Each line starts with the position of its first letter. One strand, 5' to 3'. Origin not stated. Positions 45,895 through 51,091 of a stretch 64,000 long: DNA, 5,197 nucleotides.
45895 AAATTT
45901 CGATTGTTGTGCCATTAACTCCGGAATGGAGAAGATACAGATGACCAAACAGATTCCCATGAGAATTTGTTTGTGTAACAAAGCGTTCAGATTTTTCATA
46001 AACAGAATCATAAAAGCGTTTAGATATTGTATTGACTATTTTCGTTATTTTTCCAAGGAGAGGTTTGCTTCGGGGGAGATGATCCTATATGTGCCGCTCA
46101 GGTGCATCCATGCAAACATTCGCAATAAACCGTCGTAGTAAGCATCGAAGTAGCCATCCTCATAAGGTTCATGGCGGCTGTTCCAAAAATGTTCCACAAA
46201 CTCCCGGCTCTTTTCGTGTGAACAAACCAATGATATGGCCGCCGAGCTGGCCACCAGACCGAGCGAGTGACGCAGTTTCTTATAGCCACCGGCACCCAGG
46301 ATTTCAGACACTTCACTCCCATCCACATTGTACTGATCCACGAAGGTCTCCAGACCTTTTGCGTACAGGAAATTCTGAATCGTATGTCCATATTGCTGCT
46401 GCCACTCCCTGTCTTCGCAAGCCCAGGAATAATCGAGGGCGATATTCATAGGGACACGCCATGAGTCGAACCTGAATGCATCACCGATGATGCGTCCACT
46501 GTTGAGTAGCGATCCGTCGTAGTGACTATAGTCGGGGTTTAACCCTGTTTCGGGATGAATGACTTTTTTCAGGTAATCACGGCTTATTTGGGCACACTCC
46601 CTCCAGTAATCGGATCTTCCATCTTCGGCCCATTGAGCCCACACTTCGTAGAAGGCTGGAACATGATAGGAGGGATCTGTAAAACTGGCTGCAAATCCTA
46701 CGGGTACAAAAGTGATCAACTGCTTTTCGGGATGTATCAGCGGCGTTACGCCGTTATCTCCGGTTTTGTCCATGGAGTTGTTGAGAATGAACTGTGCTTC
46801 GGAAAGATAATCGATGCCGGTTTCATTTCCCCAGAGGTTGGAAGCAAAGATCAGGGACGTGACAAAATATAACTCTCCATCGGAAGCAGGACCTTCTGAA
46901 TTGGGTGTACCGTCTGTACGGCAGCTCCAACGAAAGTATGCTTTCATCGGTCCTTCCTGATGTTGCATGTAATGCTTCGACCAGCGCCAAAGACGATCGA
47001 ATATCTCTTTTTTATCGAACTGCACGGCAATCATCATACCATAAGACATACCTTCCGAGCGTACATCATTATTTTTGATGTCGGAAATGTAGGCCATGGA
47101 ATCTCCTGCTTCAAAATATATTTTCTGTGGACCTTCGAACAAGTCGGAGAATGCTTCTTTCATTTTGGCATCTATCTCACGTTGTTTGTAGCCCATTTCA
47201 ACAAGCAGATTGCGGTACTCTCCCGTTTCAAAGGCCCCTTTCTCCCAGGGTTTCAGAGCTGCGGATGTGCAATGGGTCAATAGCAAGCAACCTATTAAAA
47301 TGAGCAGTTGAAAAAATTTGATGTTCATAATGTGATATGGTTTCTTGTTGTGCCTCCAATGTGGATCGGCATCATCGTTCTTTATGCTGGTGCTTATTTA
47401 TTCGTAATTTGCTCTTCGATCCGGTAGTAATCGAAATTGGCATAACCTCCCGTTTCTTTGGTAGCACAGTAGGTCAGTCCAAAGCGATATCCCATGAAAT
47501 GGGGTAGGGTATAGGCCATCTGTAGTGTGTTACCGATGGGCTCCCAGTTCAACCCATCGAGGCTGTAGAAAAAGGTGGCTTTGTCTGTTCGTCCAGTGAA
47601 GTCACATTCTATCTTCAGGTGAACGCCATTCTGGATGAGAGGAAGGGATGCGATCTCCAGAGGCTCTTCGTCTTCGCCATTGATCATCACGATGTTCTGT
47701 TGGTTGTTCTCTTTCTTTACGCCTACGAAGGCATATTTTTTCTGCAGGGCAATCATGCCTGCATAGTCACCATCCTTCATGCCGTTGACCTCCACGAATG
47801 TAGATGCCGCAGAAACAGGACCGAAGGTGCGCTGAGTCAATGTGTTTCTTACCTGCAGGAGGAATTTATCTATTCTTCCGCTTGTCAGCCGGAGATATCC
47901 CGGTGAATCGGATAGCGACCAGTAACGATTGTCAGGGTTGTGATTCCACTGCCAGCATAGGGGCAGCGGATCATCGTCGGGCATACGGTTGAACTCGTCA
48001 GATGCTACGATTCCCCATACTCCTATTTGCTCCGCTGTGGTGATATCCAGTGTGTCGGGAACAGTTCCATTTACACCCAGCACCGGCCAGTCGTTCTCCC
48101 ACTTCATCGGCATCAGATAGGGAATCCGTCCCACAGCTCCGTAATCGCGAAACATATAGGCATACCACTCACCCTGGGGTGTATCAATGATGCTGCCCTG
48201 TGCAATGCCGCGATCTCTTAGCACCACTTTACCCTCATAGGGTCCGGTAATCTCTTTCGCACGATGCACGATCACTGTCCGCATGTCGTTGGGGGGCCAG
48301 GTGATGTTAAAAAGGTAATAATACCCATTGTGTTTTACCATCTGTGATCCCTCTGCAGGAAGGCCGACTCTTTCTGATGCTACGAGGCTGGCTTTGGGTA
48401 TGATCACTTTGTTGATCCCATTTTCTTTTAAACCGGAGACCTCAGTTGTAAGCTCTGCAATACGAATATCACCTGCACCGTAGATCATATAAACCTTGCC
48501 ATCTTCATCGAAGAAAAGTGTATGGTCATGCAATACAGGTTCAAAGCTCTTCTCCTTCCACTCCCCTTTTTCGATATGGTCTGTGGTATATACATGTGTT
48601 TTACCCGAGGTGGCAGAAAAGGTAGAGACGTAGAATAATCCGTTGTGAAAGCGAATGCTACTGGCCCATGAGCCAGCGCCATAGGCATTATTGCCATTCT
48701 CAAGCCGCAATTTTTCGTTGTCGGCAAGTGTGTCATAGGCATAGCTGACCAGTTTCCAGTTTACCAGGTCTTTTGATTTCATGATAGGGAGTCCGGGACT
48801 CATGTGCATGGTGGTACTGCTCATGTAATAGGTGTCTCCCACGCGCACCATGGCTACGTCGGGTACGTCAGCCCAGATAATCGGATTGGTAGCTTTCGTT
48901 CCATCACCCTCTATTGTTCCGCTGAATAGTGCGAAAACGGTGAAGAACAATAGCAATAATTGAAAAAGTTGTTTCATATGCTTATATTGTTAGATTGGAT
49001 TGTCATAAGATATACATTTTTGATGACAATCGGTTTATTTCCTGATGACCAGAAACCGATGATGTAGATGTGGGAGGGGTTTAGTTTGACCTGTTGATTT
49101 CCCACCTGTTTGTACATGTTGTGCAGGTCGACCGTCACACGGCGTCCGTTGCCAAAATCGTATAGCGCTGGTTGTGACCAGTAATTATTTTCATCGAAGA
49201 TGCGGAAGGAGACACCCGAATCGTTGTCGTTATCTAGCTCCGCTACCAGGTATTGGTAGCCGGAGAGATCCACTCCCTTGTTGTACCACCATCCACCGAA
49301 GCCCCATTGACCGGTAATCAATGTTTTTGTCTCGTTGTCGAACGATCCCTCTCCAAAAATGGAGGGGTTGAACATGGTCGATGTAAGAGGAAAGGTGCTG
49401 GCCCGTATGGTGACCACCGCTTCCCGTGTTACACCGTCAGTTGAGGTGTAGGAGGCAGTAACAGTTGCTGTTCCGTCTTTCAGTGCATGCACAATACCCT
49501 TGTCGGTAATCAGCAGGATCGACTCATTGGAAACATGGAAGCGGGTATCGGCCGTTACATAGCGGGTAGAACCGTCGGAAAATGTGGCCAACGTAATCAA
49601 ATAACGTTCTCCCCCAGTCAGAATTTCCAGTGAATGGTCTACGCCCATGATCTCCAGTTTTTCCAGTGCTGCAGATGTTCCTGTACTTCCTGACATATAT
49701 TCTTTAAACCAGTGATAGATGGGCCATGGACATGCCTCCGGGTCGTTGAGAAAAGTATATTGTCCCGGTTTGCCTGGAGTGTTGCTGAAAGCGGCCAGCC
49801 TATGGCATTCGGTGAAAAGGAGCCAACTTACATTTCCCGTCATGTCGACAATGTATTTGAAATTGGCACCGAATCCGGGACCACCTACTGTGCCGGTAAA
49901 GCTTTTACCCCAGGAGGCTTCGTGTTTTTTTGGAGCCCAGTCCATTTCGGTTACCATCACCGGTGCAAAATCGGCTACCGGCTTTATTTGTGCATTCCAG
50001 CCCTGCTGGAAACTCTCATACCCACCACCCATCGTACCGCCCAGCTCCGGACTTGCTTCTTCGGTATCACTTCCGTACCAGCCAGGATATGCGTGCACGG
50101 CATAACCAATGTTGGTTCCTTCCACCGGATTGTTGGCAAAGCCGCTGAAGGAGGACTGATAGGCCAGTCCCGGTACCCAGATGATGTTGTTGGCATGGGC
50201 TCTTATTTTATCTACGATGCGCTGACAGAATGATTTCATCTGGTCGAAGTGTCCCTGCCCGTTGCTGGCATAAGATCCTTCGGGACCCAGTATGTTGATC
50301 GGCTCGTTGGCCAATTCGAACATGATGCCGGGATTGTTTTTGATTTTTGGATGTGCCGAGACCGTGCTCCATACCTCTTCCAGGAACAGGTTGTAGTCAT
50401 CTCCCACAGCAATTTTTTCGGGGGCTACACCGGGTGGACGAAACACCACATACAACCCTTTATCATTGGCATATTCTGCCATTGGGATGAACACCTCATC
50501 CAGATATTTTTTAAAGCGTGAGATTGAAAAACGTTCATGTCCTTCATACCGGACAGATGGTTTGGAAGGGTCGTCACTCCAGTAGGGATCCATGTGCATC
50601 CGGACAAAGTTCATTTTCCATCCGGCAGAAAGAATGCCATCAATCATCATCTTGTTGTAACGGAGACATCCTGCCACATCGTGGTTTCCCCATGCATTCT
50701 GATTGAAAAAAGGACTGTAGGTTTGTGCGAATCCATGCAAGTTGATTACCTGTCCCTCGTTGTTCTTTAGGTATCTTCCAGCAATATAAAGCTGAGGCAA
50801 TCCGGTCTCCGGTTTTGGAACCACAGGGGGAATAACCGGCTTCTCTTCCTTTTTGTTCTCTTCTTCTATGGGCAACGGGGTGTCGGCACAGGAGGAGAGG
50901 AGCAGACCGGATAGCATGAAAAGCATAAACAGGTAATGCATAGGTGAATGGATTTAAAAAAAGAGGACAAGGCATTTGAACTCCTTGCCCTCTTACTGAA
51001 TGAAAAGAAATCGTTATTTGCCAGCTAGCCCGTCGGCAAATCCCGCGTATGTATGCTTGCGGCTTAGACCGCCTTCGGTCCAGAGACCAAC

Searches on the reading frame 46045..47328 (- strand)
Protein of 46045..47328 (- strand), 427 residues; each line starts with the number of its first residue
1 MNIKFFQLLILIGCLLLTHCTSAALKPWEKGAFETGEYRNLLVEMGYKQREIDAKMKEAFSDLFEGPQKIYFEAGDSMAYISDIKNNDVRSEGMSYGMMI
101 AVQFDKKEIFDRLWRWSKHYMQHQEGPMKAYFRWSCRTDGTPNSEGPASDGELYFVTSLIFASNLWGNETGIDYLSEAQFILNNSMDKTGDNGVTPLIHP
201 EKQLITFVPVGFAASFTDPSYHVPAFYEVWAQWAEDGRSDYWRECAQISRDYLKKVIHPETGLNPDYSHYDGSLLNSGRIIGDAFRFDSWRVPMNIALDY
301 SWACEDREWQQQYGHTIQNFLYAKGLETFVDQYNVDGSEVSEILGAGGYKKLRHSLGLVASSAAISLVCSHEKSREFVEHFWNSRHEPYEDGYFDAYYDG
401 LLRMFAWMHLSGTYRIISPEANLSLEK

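Call 16: search_protein_families(library=pfam, proteins=[window:46045-47328:-], max_evalue=0.0001)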
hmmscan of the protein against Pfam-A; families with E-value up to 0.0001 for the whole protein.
window:46045-47328:- (427 aa): 1 family
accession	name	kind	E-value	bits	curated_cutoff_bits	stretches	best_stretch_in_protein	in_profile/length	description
PF01270.23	Glyco_hydro_8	-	7.2e-27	94.7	24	1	85-347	48-293/341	Glycosyl hydrolases family 8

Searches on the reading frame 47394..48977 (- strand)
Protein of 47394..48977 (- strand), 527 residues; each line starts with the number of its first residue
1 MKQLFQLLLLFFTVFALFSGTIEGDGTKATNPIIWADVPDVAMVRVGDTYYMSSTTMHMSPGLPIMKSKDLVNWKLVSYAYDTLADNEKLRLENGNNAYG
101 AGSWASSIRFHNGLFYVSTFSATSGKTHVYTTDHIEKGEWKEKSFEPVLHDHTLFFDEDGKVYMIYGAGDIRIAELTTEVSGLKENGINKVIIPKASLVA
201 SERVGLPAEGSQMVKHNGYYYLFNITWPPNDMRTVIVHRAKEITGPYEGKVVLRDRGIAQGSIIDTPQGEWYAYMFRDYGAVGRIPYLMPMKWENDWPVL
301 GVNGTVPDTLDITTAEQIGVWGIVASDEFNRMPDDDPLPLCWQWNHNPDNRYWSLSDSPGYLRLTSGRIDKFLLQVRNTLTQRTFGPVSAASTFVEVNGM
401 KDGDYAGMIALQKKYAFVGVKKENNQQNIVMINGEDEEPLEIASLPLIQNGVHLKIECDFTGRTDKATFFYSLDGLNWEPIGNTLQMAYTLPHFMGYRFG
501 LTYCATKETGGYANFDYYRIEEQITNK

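Call 16: search_protein_families(library=pfam, proteins=[window:47394-48977:-], max_evalue=0.0001)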
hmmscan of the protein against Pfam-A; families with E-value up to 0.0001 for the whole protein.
window:47394-48977:- (527 aa): 2 families
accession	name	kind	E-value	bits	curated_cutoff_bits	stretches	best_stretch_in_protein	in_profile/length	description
PF04616.20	Glyco_hydro_43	-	1.3e-36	126.9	32.2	1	30-298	2-288/288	Glycosyl hydrolases family 43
PF17851.8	GH43_C2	-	1.4e-36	126.6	22.7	1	334-521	5-203/203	Beta xylosidase C-terminal Concanavalin A-like domain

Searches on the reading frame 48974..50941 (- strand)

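Call 16: search_protein_families(library=pfam, proteins=[window:48974-50941:-], max_evalue=0.0001)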
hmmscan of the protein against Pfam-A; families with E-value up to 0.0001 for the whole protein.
window:48974-50941:- (655 aa): 1 family
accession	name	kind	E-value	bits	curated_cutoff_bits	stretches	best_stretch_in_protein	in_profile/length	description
PF00150.24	Cellulase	-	1.6e-16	61.1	23.5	1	84-333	17-236/272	Cellulase (glycosyl hydrolase family 5)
